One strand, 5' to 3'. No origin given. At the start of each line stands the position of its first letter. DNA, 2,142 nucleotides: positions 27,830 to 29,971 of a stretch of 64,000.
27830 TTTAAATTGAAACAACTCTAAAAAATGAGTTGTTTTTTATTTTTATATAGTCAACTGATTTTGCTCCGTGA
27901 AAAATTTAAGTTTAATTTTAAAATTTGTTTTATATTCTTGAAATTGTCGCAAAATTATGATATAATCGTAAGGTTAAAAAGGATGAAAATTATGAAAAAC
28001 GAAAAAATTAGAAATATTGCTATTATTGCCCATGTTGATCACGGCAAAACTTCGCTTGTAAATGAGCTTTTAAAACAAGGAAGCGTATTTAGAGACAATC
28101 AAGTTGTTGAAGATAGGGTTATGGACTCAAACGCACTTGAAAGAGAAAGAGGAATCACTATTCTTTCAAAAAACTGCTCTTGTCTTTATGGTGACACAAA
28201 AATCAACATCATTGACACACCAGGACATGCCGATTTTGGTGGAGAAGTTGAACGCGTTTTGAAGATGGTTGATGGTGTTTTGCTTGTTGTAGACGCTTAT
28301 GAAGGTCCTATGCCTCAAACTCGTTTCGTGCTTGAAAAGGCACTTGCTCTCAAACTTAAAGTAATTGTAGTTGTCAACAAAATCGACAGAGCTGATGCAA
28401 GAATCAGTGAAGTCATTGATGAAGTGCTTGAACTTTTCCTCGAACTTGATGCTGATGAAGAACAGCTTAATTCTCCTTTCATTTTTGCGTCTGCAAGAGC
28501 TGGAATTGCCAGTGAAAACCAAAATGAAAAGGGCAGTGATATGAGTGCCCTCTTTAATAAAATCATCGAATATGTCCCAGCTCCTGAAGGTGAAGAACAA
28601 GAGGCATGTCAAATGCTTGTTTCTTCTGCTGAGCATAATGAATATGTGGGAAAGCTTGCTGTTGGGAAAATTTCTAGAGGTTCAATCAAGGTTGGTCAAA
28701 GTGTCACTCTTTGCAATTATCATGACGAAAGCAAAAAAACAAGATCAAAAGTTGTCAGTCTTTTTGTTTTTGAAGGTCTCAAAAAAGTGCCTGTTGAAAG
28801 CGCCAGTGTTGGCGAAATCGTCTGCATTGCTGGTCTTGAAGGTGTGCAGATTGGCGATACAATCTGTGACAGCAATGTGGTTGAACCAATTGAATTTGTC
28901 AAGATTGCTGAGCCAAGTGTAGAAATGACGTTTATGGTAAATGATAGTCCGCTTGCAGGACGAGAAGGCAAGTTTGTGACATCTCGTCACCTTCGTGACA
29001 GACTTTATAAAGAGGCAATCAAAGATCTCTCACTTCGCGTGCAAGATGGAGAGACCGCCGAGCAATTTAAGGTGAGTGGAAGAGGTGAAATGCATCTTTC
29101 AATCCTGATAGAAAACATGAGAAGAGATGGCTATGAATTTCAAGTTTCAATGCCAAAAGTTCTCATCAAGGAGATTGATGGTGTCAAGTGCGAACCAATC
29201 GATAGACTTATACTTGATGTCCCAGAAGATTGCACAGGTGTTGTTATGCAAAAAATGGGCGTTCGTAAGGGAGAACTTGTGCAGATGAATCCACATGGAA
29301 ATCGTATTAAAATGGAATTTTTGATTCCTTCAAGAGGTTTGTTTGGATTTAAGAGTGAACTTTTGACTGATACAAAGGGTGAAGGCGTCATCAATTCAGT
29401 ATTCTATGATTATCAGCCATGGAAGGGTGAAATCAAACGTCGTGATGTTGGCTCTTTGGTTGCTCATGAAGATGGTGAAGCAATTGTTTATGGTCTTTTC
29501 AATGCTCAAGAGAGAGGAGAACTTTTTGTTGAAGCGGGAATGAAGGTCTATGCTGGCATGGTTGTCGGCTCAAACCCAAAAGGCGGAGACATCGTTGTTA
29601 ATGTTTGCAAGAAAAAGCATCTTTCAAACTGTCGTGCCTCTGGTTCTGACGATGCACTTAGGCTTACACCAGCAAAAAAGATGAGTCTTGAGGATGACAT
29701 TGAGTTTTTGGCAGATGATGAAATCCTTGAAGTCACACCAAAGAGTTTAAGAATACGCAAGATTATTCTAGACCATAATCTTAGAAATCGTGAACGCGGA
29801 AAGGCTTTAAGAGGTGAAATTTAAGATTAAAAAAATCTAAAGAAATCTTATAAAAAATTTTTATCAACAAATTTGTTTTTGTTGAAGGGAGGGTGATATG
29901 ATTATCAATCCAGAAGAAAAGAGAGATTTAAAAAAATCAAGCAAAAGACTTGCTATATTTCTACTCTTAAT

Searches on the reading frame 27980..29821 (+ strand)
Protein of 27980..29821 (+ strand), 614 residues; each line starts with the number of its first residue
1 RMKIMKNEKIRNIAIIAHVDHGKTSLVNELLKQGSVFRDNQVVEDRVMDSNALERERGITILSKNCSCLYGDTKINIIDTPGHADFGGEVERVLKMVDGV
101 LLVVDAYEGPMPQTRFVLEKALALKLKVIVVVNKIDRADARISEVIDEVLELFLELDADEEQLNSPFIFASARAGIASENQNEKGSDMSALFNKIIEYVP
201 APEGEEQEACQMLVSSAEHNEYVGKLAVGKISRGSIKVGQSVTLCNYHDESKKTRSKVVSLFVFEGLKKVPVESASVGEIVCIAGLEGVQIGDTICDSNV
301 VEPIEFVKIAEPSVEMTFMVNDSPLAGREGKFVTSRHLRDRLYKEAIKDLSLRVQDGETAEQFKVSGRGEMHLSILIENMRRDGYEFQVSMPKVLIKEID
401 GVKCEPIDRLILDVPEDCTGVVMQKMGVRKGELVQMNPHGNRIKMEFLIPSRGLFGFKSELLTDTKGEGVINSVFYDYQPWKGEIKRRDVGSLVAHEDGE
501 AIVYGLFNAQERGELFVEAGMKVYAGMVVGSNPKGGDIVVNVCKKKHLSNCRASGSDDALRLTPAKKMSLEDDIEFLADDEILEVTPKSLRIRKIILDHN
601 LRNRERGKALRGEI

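Call 16: search_protein_families(library=pfam, proteins=[window:27980-29821:+], max_evalue=0.01)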
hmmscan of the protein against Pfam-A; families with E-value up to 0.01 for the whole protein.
window:27980-29821:+ (614 aa): 10 families
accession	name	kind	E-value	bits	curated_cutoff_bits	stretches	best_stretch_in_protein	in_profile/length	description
PF00009.33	GTP_EFTU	-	5.1e-55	186.4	26.5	1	8-200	1-187/188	Elongation factor Tu GTP binding domain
PF21018.2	BipA_C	-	8.4e-43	145.1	23.8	1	491-598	2-109/110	TypA/BipA C-terminal domain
PF00679.30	EFG_C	-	1.3e-21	76.9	27.9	1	403-487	2-87/89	Elongation factor G C-terminus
PF03144.31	GTP_EFTU_D2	-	3.7e-13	50.1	30.3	1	224-296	1-73/73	Elongation factor Tu domain 2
PF22042.2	EF-G_D2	-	2.1e-08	34.6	27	1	211-297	3-83/84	Elongation factor G domain 2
PF01926.29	MMR_HSR1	-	7.6e-07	29.7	21.9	1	13-134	2-113/113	50S ribosome-binding GTPase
PF14492.12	EFG_III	-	8.1e-06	26.2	27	1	337-387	20-71/75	Elongation Factor G, domain III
PF02421.24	FeoB_N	-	0.00055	19.9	27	0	58-154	32-134/156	Ferrous iron transport protein B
PF00350.29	Dynamin_N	-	0.0035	17.8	27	0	71-134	99-167/168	Dynamin family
PF09439.16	SRPRB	-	0.0073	16.1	25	0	11-106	4-82/178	Signal recognition particle receptor beta subunit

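Call 26: find_homologous_proteins(query=window:27980-29821:+, max_evalue=1e-100)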
Query window:27980-29821:+ (614 aa): 8000 proteins with E <= 1e-100 among 8000 candidates; the best 120 are listed.
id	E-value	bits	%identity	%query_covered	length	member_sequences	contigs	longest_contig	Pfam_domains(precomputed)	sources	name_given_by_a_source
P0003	0.0e+0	1310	96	99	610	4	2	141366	PF21018.3,PF01926.30,PF00679.31,PF14492.13,PF00009.34,PF03144.32,PF22042.3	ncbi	-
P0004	0.0e+0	1257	92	100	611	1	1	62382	PF21018.3,PF01926.30,PF00679.31,PF14492.13,PF00009.34,PF03144.32,PF22042.3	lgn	-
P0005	0.0e+0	1256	92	100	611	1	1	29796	PF21018.3,PF01926.30,PF00679.31,PF14492.13,PF00009.34,PF03144.32,PF22042.3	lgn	-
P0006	0.0e+0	1256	92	100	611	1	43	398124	PF21018.3,PF01926.30,PF00679.31,PF14492.13,PF00009.34,PF03144.32,PF22042.3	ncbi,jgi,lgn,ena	jgi:GTP-binding protein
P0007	0.0e+0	1256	92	100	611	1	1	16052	PF21018.3,PF01926.30,PF00679.31,PF14492.13,PF00009.34,PF03144.32,PF22042.3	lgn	-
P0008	0.0e+0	1255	92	100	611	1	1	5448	PF21018.3,PF01926.30,PF00679.31,PF14492.13,PF00009.34,PF03144.32,PF22042.3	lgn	-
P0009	0.0e+0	1255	92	100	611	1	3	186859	PF21018.3,PF01926.30,PF00679.31,PF14492.13,PF00009.34,PF03144.32,PF22042.3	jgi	-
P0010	0.0e+0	1255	91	100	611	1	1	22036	PF21018.3,PF01926.30,PF00679.31,PF14492.13,PF00009.34,PF03144.32,PF22042.3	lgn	-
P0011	0.0e+0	1255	92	100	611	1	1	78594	PF21018.3,PF01926.30,PF00679.31,PF14492.13,PF00009.34,PF03144.32,PF22042.3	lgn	-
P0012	0.0e+0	1255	92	99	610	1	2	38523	PF21018.3,PF01926.30,PF00679.31,PF14492.13,PF00009.34,PF03144.32,PF22042.3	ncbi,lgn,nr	ncbi:MAG: translational GTPase TypA [Clostridia bacterium]|nr:translational GTPase TypA [Clostridia 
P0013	0.0e+0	1255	92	99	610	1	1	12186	PF21018.3,PF01926.30,PF00679.31,PF14492.13,PF00009.34,PF03144.32,PF22042.3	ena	-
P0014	0.0e+0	1253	91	100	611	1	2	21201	PF21018.3,PF01926.30,PF00679.31,PF14492.13,PF00009.34,PF03144.32,PF22042.3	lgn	-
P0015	0.0e+0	1252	91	100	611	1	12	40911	PF21018.3,PF01926.30,PF00679.31,PF14492.13,PF00009.34,PF03144.32,PF22042.3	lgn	-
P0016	0.0e+0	1250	91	100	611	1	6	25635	PF21018.3,PF01926.30,PF00679.31,PF14492.13,PF00009.34,PF03144.32,PF22042.3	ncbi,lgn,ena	-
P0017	0.0e+0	1250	92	99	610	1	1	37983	PF21018.3,PF01926.30,PF00679.31,PF14492.13,PF00009.34,PF03144.32,PF22042.3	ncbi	-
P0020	0.0e+0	1248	91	99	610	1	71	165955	PF21018.3,PF01926.30,PF00679.31,PF14492.13,PF00009.34,PF03144.32,PF22042.3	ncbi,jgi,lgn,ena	-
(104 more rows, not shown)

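Call 27: find_encoding_contigs(protein=P0003, flank=10000, max_places=10)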
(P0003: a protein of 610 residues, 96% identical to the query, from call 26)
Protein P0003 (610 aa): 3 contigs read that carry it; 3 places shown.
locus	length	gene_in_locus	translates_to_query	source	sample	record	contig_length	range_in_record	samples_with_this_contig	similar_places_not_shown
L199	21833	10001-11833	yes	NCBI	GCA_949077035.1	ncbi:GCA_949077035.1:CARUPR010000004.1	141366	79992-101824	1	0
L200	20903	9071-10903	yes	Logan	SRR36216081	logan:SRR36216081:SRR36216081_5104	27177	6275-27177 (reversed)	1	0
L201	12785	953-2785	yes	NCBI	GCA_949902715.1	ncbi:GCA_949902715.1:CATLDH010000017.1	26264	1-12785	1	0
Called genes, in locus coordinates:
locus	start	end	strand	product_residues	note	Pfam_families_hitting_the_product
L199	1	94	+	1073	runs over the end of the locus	-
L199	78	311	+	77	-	-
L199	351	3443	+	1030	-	PF13475:DUF4116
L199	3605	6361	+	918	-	PF13475:DUF4116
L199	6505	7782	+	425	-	PF13475:DUF4116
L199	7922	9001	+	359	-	PF13475:DUF4116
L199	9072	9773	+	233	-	PF13475:DUF4116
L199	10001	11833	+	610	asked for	PF00009:GTP_EFTU, PF01926:MMR_HSR1 (weak), PF22042:EF-G_D2, PF03144:GTP_EFTU_D2, PF14492:EFG_III (weak), PF00679:EFG_C, PF21018:BipA_C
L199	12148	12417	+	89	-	-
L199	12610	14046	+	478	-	PF00772:DnaB, PF03796:DnaB_C, PF06745:ATPase (weak), PF13481:AAA_25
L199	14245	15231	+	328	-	-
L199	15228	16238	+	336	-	-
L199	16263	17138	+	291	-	-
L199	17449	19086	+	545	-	PF00749:tRNA-synt_1c, PF19269:Anticodon_2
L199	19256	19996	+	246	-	PF00106:adh_short, PF08659:KR, PF13561:adh_short_C2, PF23441:SDR (weak), PF08643:DUF1776 (weak)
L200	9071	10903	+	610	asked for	PF00009:GTP_EFTU, PF01926:MMR_HSR1 (weak), PF22042:EF-G_D2, PF03144:GTP_EFTU_D2, PF14492:EFG_III (weak), PF00679:EFG_C, PF21018:BipA_C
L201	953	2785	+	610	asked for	PF00009:GTP_EFTU, PF01926:MMR_HSR1 (weak), PF22042:EF-G_D2, PF03144:GTP_EFTU_D2, PF14492:EFG_III (weak), PF00679:EFG_C, PF21018:BipA_C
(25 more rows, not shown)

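Call 28: find_encoding_contigs(protein=P0006, flank=10000, max_places=10)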
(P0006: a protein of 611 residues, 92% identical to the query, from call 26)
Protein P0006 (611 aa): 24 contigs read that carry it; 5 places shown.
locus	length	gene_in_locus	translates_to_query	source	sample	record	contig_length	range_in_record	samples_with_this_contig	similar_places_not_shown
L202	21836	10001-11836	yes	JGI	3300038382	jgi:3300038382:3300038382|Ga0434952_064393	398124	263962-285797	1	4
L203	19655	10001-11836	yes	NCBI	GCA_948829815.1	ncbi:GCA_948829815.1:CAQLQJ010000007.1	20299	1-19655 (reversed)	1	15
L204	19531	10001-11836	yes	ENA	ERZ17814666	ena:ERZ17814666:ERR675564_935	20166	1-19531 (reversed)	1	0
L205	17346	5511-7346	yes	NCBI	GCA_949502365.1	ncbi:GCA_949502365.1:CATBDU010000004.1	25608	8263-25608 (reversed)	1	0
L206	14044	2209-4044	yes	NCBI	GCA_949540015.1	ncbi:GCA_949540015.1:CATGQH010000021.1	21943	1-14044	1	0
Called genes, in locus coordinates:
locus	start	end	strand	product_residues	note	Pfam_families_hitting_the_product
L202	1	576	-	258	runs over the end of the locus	PF00126:HTH_1, PF03466:LysR_substrate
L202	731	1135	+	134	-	PF09872:DUF2099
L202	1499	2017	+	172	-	-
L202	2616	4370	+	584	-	PF00664:ABC_membrane, PF00005:ABC_tran, PF02463:SMC_N (faint)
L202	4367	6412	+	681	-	PF02463:SMC_N (weak), PF00664:ABC_membrane, PF00005:ABC_tran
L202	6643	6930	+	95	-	PF01250:Ribosomal_S6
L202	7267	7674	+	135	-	PF00436:SSB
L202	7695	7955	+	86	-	PF01084:Ribosomal_S18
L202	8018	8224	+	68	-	PF01197:Ribosomal_L31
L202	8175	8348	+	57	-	-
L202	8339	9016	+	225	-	-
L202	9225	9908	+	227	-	-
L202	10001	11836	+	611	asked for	PF00009:GTP_EFTU, PF01926:MMR_HSR1 (weak), PF22042:EF-G_D2, PF03144:GTP_EFTU_D2, PF14492:EFG_III (weak), PF00679:EFG_C, PF21018:BipA_C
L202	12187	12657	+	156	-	-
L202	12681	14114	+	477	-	PF00772:DnaB, PF13481:AAA_25, PF03796:DnaB_C, PF06745:ATPase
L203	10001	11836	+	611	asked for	PF00009:GTP_EFTU, PF01926:MMR_HSR1 (weak), PF22042:EF-G_D2, PF03144:GTP_EFTU_D2, PF14492:EFG_III (weak), PF00679:EFG_C, PF21018:BipA_C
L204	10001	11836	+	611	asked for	PF00009:GTP_EFTU, PF01926:MMR_HSR1 (weak), PF22042:EF-G_D2, PF03144:GTP_EFTU_D2, PF14492:EFG_III (weak), PF00679:EFG_C, PF21018:BipA_C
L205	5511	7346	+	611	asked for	PF00009:GTP_EFTU, PF01926:MMR_HSR1 (weak), PF22042:EF-G_D2, PF03144:GTP_EFTU_D2, PF14492:EFG_III (weak), PF00679:EFG_C, PF21018:BipA_C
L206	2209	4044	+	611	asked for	PF00009:GTP_EFTU, PF01926:MMR_HSR1 (weak), PF22042:EF-G_D2, PF03144:GTP_EFTU_D2, PF14492:EFG_III (weak), PF00679:EFG_C, PF21018:BipA_C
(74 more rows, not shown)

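Call 51: list_cluster_members(proteins=[P0001, window:27980-29821:+])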
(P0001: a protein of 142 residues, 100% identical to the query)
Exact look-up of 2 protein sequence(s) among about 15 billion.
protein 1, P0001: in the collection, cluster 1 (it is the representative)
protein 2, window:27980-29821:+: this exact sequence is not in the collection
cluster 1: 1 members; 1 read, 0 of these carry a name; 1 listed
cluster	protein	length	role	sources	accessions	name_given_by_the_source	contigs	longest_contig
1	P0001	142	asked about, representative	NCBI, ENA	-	-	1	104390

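Call 56: find_encoding_contigs(protein=P0020, flank=10000, max_places=10)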
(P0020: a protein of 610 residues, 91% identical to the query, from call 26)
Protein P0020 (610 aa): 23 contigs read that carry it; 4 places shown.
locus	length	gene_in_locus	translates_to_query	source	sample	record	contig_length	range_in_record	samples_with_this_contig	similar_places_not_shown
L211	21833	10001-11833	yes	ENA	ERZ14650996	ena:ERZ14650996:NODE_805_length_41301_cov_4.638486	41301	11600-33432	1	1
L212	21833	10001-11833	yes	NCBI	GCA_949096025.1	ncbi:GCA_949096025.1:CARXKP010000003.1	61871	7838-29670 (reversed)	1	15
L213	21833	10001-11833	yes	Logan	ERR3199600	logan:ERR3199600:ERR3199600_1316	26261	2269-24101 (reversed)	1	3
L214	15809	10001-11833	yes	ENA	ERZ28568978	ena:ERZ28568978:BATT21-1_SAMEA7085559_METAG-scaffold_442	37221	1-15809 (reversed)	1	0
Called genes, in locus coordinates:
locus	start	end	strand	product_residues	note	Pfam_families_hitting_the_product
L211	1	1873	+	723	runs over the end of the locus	PF17764:PriA_3primeBD, PF00270:DEAD, PF04851:ResIII, PF18319:Zn_ribbon_PriA, PF00271:Helicase_C, PF18074:PriA_C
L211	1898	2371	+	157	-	PF01327:Pep_deformylase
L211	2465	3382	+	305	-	PF00551:Formyl_trans_N, PF02911:Formyl_trans_C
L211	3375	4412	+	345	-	PF04055:Radical_SAM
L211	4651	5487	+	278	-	PF03193:RsgA_GTPase, PF01926:MMR_HSR1 (weak)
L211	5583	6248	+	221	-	PF00834:Ribul_P_3_epim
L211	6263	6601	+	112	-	PF00719:Pyrophosphatase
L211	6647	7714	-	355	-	PF18998:Flg_new_2 (weak)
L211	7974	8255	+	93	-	PF01250:Ribosomal_S6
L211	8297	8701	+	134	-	PF00436:SSB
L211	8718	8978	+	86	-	PF01084:Ribosomal_S18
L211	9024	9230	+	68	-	PF01197:Ribosomal_L31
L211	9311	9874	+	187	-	PF01648:ACPS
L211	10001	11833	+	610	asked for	PF00009:GTP_EFTU, PF01926:MMR_HSR1 (weak), PF22042:EF-G_D2, PF03144:GTP_EFTU_D2, PF14492:EFG_III (weak), PF00679:EFG_C, PF21018:BipA_C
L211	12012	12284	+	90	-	-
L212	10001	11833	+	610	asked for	PF00009:GTP_EFTU, PF01926:MMR_HSR1 (weak), PF22042:EF-G_D2, PF03144:GTP_EFTU_D2, PF14492:EFG_III (weak), PF00679:EFG_C, PF21018:BipA_C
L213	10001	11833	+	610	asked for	PF00009:GTP_EFTU, PF01926:MMR_HSR1 (weak), PF22042:EF-G_D2, PF03144:GTP_EFTU_D2, PF14492:EFG_III (weak), PF00679:EFG_C, PF21018:BipA_C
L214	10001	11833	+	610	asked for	PF00009:GTP_EFTU, PF01926:MMR_HSR1 (weak), PF22042:EF-G_D2, PF03144:GTP_EFTU_D2, PF14492:EFG_III (weak), PF00679:EFG_C, PF21018:BipA_C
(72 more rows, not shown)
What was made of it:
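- It lies in a lineage-specific island (calls 27, 28, 56).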
